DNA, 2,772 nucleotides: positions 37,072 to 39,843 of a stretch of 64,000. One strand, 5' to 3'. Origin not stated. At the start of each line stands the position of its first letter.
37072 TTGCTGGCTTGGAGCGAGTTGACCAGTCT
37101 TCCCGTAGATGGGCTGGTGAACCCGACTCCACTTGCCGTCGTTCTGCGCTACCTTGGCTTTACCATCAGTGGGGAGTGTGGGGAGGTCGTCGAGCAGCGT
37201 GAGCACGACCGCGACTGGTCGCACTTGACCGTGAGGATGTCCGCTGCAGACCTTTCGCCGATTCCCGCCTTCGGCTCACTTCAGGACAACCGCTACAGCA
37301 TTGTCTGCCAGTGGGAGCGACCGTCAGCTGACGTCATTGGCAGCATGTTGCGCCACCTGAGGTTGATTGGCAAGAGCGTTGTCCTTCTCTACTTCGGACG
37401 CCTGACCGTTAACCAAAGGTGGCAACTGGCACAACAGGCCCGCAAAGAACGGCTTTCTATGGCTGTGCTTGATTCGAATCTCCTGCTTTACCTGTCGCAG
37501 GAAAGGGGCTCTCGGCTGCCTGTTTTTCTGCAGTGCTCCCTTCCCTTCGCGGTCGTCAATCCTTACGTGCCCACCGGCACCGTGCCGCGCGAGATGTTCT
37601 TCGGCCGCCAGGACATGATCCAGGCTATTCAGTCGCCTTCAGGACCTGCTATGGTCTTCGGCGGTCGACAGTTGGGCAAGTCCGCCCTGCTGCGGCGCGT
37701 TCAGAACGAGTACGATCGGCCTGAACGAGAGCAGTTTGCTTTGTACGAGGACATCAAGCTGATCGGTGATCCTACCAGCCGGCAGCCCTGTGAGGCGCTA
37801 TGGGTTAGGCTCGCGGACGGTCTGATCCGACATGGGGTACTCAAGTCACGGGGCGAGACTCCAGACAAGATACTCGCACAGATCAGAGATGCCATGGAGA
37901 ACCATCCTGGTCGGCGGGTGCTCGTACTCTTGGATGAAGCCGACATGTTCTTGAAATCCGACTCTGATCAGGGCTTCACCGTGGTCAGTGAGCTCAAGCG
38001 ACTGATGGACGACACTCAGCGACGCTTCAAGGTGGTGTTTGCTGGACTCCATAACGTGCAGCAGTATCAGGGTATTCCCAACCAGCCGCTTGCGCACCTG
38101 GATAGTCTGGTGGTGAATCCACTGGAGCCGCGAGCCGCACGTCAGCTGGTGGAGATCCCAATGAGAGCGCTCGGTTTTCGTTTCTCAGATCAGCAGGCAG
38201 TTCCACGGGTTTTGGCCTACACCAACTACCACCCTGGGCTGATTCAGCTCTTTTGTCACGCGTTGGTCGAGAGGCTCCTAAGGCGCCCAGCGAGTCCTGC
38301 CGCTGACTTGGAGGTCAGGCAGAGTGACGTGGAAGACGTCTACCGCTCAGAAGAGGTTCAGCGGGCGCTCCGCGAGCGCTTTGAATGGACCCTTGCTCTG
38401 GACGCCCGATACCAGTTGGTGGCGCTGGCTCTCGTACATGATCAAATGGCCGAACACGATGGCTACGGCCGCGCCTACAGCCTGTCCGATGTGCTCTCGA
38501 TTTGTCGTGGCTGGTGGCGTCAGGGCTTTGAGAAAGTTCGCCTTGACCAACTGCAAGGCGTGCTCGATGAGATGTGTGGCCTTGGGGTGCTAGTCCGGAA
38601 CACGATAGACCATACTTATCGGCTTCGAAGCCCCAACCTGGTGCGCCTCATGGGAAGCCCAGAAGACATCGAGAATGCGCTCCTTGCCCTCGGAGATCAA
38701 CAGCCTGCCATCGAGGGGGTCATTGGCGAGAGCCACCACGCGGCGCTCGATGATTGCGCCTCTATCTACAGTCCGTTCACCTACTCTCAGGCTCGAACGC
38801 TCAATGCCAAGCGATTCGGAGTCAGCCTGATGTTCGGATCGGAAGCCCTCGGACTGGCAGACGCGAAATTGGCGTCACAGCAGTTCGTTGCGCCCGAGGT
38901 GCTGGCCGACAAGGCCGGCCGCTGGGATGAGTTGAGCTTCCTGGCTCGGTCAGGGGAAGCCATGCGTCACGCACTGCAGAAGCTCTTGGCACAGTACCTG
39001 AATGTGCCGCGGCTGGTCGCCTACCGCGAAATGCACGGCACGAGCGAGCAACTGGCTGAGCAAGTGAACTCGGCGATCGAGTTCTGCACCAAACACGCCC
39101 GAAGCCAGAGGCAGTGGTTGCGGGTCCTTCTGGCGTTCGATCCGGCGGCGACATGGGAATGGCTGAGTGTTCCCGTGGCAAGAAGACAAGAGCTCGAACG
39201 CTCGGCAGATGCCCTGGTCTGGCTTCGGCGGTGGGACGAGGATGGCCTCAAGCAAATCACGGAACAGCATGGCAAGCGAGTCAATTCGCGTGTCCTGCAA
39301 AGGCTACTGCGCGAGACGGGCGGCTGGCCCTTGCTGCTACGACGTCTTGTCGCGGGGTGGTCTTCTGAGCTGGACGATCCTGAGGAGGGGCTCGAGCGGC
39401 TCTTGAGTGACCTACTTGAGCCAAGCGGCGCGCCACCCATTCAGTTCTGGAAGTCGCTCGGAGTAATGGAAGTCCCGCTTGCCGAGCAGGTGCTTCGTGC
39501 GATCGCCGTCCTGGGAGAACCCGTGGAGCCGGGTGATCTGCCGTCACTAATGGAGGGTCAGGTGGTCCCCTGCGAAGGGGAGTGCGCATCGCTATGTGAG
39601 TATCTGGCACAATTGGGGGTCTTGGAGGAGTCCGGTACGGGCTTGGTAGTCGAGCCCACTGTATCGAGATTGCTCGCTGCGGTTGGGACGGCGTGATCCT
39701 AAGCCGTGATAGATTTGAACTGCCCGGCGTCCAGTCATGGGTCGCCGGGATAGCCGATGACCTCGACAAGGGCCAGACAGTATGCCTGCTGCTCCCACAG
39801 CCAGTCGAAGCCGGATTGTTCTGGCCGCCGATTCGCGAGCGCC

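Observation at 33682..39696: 2004-aa protein with a central STAND/AAA+-like NTPase flanked by ~1250 aa and ~500 aa of unassigned sequence, a candidate novel sensor/defence protein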

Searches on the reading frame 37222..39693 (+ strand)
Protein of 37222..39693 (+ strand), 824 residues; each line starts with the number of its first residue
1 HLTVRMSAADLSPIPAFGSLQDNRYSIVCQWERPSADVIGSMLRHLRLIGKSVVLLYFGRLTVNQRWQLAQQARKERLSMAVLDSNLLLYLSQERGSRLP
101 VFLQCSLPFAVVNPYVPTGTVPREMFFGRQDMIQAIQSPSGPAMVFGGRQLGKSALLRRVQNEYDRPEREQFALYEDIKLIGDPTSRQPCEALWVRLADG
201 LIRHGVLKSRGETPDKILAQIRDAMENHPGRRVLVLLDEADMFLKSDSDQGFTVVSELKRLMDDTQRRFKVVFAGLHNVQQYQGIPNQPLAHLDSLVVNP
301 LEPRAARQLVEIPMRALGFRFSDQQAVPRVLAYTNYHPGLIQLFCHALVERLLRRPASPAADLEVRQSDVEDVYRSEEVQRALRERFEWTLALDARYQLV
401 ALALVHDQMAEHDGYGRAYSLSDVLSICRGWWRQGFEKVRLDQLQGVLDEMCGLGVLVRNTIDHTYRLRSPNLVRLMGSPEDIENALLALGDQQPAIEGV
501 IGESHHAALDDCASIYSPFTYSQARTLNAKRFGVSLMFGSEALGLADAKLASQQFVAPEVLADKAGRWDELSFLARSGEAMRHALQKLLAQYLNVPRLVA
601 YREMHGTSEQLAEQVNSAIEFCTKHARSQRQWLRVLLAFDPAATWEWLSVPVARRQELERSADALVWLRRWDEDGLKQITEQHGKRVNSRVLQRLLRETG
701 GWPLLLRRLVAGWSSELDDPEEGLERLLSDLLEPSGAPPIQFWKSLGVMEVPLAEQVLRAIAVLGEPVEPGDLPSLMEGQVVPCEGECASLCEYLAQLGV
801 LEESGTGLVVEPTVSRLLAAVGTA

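Call 24: search_solved_structures(query=window:37222-39693:+, max_evalue=1)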
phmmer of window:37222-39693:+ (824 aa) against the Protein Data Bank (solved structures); distinct sequences matched with E-value up to 1: 2.
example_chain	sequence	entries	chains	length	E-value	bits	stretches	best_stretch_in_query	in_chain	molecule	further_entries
2ifg_A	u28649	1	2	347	0.82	10.9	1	615-684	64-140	High affinity nerve growth factor receptor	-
7n3t_A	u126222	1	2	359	0.87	10.8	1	615-684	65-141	High affinity nerve growth factor receptor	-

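Call 36: predict_structure(alignment_id=A1)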
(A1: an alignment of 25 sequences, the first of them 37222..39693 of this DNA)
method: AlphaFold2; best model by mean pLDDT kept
length: 824 residues; sequences in the alignment: 25
mean_pLDDT: 78.9   pTM: 0.63
mean pLDDT of the five models: 78.9, 77.0, 76.5, 76.2, 74.7
residues with pLDDT >= 90: 205; 70-90: 437; 50-70: 126; < 50: 56
segments of 3 or more residues with pLDDT < 50: 1-14, 16-21, 497-503, 511-513, 557-572, 580-582
pLDDT, mean of each block of 10 residues (from residue 1): 42 46 68 74 78 79 79 75 83 72 63 62 61 91 87 85 88 91 72 90 90 87 93 95 86 89 94 84 67 84 87 79 90 90 90 72 84 93 89 88 91 75 91 78 80 89 87 87 91 60 51 66 72 87 87 57 44 48 52 58 84 88 69 82 91 89 87 80 75 88 87 70 84 75 89 85 80 71 72 90 83 88 65
secondary structure, 60 per line:
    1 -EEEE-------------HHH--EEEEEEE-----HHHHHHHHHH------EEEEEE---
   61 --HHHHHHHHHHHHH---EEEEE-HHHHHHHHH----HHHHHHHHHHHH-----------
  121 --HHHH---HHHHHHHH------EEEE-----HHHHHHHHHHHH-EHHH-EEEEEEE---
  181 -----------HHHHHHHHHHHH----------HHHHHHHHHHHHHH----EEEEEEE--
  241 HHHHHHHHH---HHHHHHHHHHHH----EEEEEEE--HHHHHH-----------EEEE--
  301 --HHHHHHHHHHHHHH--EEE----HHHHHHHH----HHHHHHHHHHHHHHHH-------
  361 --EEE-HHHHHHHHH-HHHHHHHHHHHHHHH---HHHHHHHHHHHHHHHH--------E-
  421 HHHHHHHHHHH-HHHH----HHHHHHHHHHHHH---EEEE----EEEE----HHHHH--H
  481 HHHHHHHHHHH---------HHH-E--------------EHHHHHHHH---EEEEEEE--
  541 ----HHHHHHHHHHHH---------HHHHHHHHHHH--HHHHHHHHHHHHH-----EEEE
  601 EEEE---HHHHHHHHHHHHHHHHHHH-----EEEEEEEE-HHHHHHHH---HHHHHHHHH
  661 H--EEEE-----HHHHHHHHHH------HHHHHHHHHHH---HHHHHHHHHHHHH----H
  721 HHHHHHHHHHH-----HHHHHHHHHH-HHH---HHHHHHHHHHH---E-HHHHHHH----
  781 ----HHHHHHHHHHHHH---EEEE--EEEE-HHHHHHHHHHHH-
elements in order (helices of 4 or more, strands of 3 or more residues): E2-5 E24-30 H36-45 E52-57 H63-75 E79-83 H85-93 H98-109 H123-126 H130-137 E144-147 H153-164 E171-177 H192-203 H214-227 E232-238 H241-249 H253-264 E269-275 H278-283 E295-298 H303-316 E319-321 H326-333 H338-353 E363-365 H367-375 H377-391 H395-410 H421-431 H433-436 H441-453 E457-460 E465-468 H473-477 H480-491 H521-528 E532-538 H545-556 H566-576 H579-591 E597-604 H608-626 E632-639 H641-648 H652-661 E664-667 H673-682 H689-699 H703-715 H720-731 H737-746 H754-764 H770-776 H785-797 E801-804 E807-810 H812-823

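Call 43: search_protein_families(library=pfam, alignment_id=A1, max_evalue=0.01)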
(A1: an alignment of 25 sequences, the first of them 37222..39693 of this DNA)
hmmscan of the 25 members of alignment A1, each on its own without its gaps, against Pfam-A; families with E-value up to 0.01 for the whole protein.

A. member 1, window:37222-39693:+ (824 aa): 2 families
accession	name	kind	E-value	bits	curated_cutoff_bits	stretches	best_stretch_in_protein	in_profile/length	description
PF13401.12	AAA_22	-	6.8e-09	36.6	27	1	141-281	6-128/130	AAA domain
PF13173.12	AAA_14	-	0.0029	18.1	27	0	143-301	5-123/129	AAA domain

B. families by the number of members that match (of 25 scanned): 5 families
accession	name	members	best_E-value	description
PF13401.12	AAA_22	22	6.8e-09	AAA domain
PF01637.24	ATPase_2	7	0.00029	ATPase domain predominantly from Archaea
PF13191.12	AAA_16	5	0.00019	AAA ATPase domain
PF13173.12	AAA_14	2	0.0029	AAA domain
PF20703.3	nSTAND1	1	0.00012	Novel STAND NTPase 1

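Call 58: find_related_loci(query=A1, collection=genome_contigs, flank=10000)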
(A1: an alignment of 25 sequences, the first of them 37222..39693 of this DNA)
Query A1 (824 aa) in genome_contigs; peptide patterns used: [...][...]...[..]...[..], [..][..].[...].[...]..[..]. (x = any residue, [..] = any of these).
600 stretches matched a pattern (row limit reached: there are more); 528 encode a relative of the query (tblastn E <= 1e-3); the best 80 are kept; 80 distinct loci.
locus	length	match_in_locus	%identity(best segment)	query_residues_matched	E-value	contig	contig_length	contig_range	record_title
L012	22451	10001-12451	44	1-819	0e+0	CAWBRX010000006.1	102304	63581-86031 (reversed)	MAG: uncultured Chloroflexia bacterium isolate MFD00905.bin.2.74 genome assembly, contig: contig_24663, whole genome sho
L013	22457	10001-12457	43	1-818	0e+0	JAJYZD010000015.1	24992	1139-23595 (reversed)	MAG: Bacillota bacterium isolate FK5.bin106 NODE_2339_length_24992_cov_2.708184, whole genome shotgun sequence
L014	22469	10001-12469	40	6-820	0e+0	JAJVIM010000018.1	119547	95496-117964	MAG: Anaerolineae bacterium isolate Bin_81R c_000000000749, whole genome shotgun sequence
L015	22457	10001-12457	41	11-821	0e+0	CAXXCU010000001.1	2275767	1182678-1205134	MAG: Thermodesulfobacteriota bacterium isolate 4efedf9e-3e77-46ca-ab62-2aefeacd466c genome assembly, contig: contig_1, w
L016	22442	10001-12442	42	1-819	0e+0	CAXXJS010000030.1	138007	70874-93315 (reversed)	MAG: Candidatus Latescibacterota bacterium isolate d54d2296-71c2-45af-80d9-7212e301404d genome assembly, contig: contig_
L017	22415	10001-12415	42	1-801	0e+0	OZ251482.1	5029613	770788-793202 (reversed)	MAG: Caldilineaceae bacterium isolate 0ab0f44f-4e38-4da9-a8b5-d33eb75a9d7d genome assembly, chromosome: 1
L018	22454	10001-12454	39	1-817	0e+0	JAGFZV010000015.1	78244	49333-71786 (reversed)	MAG: Bacillota bacterium isolate CTSoil_073 scaffold_115, whole genome shotgun sequence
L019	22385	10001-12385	42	1-823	2e-180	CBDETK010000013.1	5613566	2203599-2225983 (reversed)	MAG: Candidatus Latescibacterota bacterium isolate f082a9f0-9724-465d-94e5-cd8c9e52f731 genome assembly, contig: contig_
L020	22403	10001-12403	41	11-807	6e-178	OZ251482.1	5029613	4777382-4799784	MAG: Caldilineaceae bacterium isolate 0ab0f44f-4e38-4da9-a8b5-d33eb75a9d7d genome assembly, chromosome: 1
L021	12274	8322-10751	42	4-820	1e-177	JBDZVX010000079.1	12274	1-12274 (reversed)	MAG: Thermomicrobia bacterium isolate PE_soil7 NODE_1572_length_12274, whole genome shotgun sequence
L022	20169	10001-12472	43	1-818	0e+0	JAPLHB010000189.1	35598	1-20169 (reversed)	MAG: Chloroflexota bacterium isolate LacPavin_0920_WC70_MAG_64_18 LacPavin_0920_WC70_scaffold_871111, whole genome shotg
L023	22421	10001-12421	41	1-818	8e-174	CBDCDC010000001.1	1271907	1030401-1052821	MAG: Candidatus Latescibacterota bacterium isolate a5674b02-4162-4bfe-8498-4cf7be1abab7 genome assembly, contig: contig_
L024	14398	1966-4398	40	11-818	2e-173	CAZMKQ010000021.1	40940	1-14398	MAG TPA_asm: uncultured Caldilineaceae bacterium isolate SRP109090_co2_142 genome assembly, contig: NODE_1141_length_409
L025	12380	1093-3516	40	1-803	3e-166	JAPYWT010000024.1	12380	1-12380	MAG: Thermoflexus sp. isolate RSWP15 scaffold_850_c1, whole genome shotgun sequence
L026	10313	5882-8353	37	1-817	2e-162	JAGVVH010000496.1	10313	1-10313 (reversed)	MAG: Bacteroidetes bacterium isolate WAS_Bin_9 WAS_Bin_9_scaffold_2826, whole genome shotgun sequence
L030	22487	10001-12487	33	1-822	8e-147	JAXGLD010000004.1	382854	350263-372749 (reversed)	MAG: Syntrophomonadaceae bacterium isolate AnMBR.bin200 bin200_4, whole genome shotgun sequence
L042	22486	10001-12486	54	1-818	0e+0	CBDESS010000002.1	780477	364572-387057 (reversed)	MAG: uncultured Candidatus Binatia bacterium isolate d285014b-b5bd-45bc-989a-fc635d2899d5 genome assembly, contig: conti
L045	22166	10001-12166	34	13-727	3e-112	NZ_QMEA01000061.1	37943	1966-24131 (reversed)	Brasilonema sp. UFV-L1 scaffold61_cov14, whole genome shotgun sequence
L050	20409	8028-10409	33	6-822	5e-110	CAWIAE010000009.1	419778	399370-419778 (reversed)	MAG: uncultured Acidobacteriota bacterium isolate MFD09495.bin.2.15 genome assembly, contig: contig_2952, whole genome s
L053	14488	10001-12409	33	11-818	9e-107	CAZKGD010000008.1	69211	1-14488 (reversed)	MAG TPA_asm: uncultured Caldimonas sp. isolate binchicken_co311_109 genome assembly, contig: NODE_741_length_69211_cov_9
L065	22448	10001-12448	30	6-822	2e-102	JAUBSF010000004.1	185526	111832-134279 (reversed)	Microcoleus sp. K4-B3 NODE_26_length_185526_cov_51.084028, whole genome shotgun sequence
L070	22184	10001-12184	34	14-752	1e-100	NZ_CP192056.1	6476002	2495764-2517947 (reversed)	Sphaerimonospora sp. CA-214678 chromosome, complete genome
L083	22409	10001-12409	32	11-818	2e-99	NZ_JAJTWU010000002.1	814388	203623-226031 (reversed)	Pelomonas cellulosilytica strain P8 contig2, whole genome shotgun sequence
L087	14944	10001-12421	30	13-820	4e-97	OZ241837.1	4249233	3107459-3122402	MAG: Arenicellales bacterium isolate e136e302-b5bb-49f9-86ed-29cc4dfdc771 genome assembly, chromosome: 1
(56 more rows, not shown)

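Call 80: search_protein_families(library=pfam, proteins=[L065:1776-5084:+, L045:12513-15857:+, L070:12451-14496:+, L050:2005-4212:+, L053:3981-6248:+, L083:4355-6217:+, L030:4060-6474:+, L020:4825-6585:+, L042:2691-6740:+], max_evalue=0.01)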
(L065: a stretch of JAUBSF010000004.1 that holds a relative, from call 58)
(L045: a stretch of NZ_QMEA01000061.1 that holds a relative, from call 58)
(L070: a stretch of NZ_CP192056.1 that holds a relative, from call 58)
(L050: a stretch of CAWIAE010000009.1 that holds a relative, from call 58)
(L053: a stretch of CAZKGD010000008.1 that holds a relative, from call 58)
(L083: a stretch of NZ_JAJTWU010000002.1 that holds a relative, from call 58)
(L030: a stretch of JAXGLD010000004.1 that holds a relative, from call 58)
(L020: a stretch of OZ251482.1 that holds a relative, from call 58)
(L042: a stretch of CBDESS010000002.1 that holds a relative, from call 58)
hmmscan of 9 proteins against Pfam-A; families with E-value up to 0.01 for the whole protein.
L065:1776-5084:+ (1103 aa): 8 families
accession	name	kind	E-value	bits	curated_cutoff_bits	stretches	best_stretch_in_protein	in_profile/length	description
PF00271.37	Helicase_C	-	1.5e-14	54.6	23.5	1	718-841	13-110/110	Helicase conserved C-terminal domain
PF00176.29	SNF2-rel_dom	-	7.4e-12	45.4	24.9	1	253-429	1-178/290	SNF2-related domain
PF13091.12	PLDc_2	-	2.5e-11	44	27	1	94-184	49-132/132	PLD-like domain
PF04851.21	ResIII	-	2.1e-07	31.4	22.5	1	250-414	4-162/164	Type III restriction enzyme, res subunit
PF00270.35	DEAD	-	2.9e-06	27.5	26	1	260-420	6-165/167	DEAD/DEAH box helicase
PF09565.16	RE_NgoFVII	-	4.2e-06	26.6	23.8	1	110-186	78-151/162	NgoFVII restriction endonuclease N-terminal PLD domain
PF20720.3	nSTAND3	-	0.00037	20.7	27.2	1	254-351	3-96/155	Novel STAND NTPase 3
PF13090.12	PP_kinase_C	-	0.00084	19.3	25.8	0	110-195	74-154/172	Polyphosphate kinase C-terminal domain 2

L045:12513-15857:+ (1115 aa): 7 families
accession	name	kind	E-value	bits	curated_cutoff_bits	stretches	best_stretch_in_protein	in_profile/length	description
PF00271.37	Helicase_C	-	3.6e-19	69.5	23.5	1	655-791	2-110/110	Helicase conserved C-terminal domain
PF00176.29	SNF2-rel_dom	-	1.4e-14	54.3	24.9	2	355-472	124-236/290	SNF2-related domain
PF13091.12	PLDc_2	-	2.6e-12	47.2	27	1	66-200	28-132/132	PLD-like domain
PF04851.21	ResIII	-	6.1e-10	39.7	22.5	2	351-400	120-163/164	Type III restriction enzyme, res subunit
PF00270.35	DEAD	-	4.6e-08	33.4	26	1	343-402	103-162/167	DEAD/DEAH box helicase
PF00614.28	PLDc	-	0.00052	20.4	21.9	1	148-169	4-26/28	Phospholipase D Active site motif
PF25100.1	DUF7809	-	0.0035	18.1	27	0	974-1051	50-129/160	Domain of unknown function (DUF7809)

L070:12451-14496:+ (682 aa): 8 families
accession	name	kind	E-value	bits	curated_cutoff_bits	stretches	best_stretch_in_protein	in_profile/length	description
PF00753.33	Lactamase_B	-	6.3e-15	56.1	22.7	1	257-432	4-161/196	Metallo-beta-lactamase superfamily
PF12706.13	Lactamase_B_2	-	4.1e-12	46.6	27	1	269-482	1-197/200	Beta-lactamase superfamily domain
PF07521.17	RMMBL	-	1.2e-11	44.9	21.6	1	617-670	2-57/63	Zn-dependent metallo-hydrolase RNA specificity domain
PF10996.14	Beta-Casp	-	4e-11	43.9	27.7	1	493-595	9-120/120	Beta-Casp domain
PF24922.1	ACBP4_C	-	3.4e-05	24.5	31.2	1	96-165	13-81/105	Acyl-CoA-binding domain-containing protein 4-6, C-terminal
PF06008.19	Laminin_I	-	0.0011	19.2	34.6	1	96-163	176-242/259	Laminin Domain I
PF12795.12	MscS_porin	-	0.0014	18.7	34.4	1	97-162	67-132/238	Mechanosensitive ion channel porin domain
PF16661.11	Lactamase_B_6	-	0.0057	16.5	27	0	264-438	2-179/193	Metallo-beta-lactamase superfamily domain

L050:2005-4212:+ (736 aa): 4 families
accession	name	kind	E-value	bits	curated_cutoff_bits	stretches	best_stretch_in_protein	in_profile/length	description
PF16661.11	Lactamase_B_6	-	1.3e-12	48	27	1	364-507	6-163/193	Metallo-beta-lactamase superfamily domain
PF00753.33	Lactamase_B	-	5.6e-11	43.2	22.7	1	361-511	12-155/196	Metallo-beta-lactamase superfamily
PF12706.13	Lactamase_B_2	-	4.2e-07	30.2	27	1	366-508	2-145/200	Beta-lactamase superfamily domain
PF23023.1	Anti-Pycsar_Apyc1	-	0.00062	19.7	50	1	359-410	24-75/250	Anti-Pycsar protein Apyc1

L053:3981-6248:+ (756 aa): 3 families
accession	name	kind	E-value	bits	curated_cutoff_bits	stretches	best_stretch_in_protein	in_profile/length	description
PF07693.20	KAP_NTPase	-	1.4e-30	107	20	1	22-262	4-240/293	KAP family P-loop domain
PF13191.12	AAA_16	-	1.8e-06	29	32.6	1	39-189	25-147/167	AAA ATPase domain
PF13401.12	AAA_22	-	2.5e-05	25.1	27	1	43-207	10-116/130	AAA domain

L083:4355-6217:+ (621 aa): 1 family
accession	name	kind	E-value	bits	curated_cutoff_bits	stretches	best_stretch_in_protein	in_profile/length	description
PF00293.34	NUDIX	-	1.3e-06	28.9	21.1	1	284-374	44-127/134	NUDIX domain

L030:4060-6474:+ (805 aa): 7 families
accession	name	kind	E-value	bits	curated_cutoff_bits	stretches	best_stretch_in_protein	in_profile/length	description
PF02463.25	SMC_N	-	1.8e-11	44.3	40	1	227-795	135-202/220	RecF/RecN/SMC N terminal domain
PF13175.12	AAA_15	-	3.7e-09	37.1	32.1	1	1-301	1-192/374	AAA ATPase domain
PF13514.12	AAA_27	-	3.2e-07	30.6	22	1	1-48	1-51/206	AAA domain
PF13555.12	AAA_29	-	0.00014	22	27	1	17-51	15-50/61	P-loop containing region of AAA domain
PF13304.12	AAA_21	-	0.0011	19.5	27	0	25-44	1-20/304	AAA domain, putative AbiEii toxin, Type IV TA system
PF13476.12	AAA_23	-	0.0021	19.2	27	1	9-298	5-177/201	AAA domain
PF11398.14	DUF2813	-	0.0021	18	21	0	1-49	1-48/372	Protein of unknown function (DUF2813)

L020:4825-6585:+ (587 aa): 2 families
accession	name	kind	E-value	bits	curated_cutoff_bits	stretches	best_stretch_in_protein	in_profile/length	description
PF09820.16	AAA-ATPase_like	-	1.6e-42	146.1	26.1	1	15-219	6-201/201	Predicted AAA-ATPase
PF08011.17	PDDEXK_9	-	5e-08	33.3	25.5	1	450-536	2-98/105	PD-(D/E)XK nuclease superfamily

L042:2691-6740:+ (1350 aa): 4 families
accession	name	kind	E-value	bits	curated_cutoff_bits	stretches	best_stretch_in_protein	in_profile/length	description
PF04357.19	TamB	-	8.6e-59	200.1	22.4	2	985-1350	3-381/381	TamB, inner membrane protein subunit of TAM complex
PF05359.17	DUF748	-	2.5e-11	42.9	50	1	103-844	35-588/1037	Domain of Unknown Function (DUF748)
PF13116.12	YhdP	-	5.3e-07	28.4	46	0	91-234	24-159/1224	YhdP protein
PF05170.20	AsmA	-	3e-05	23.5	29.8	1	81-243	10-185/607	AsmA family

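Call 90: search_protein_families(library=pfam, alignment_id=A6, max_evalue=0.00001)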
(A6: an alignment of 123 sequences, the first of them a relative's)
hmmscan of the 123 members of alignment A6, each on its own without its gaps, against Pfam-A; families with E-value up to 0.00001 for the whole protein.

A. member 1, L012:6162-6641:+ (160 aa): 0 families

B. families by the number of members that match (of 123 scanned): 147 families (the first 25 are shown)
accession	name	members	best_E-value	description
PF07992.20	Pyr_redox_2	3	7.5e-44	Pyridine nucleotide-disulphide oxidoreductase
PF00483.29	NTP_transferase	2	1.3e-60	Nucleotidyl transferase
PF00005.33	ABC_tran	2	1.6e-56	ABC transporter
PF09820.16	AAA-ATPase_like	2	1.6e-42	Predicted AAA-ATPase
PF01555.25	N6_N4_Mtase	2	1e-40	DNA methylase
PF00326.27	Peptidase_S9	2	1.1e-18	Prolyl oligopeptidase family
PF00271.37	Helicase_C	2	1e-16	Helicase conserved C-terminal domain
PF00270.35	DEAD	2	1.9e-16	DEAD/DEAH box helicase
PF00583.31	Acetyltransf_1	2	1e-15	Acetyltransferase (GNAT) family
PF00070.33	Pyr_redox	2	3.2e-14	Pyridine nucleotide-disulphide oxidoreductase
PF13304.12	AAA_21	2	3.5e-13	AAA domain, putative AbiEii toxin, Type IV TA system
PF00149.33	Metallophos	2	2.2e-12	Calcineurin-like phosphoesterase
PF08011.17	PDDEXK_9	2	2.8e-12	PD-(D/E)XK nuclease superfamily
PF13508.13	Acetyltransf_7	2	1e-11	Acetyltransferase (GNAT) domain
PF13738.12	Pyr_redox_3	2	4.3e-09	Pyridine nucleotide-disulphide oxidoreductase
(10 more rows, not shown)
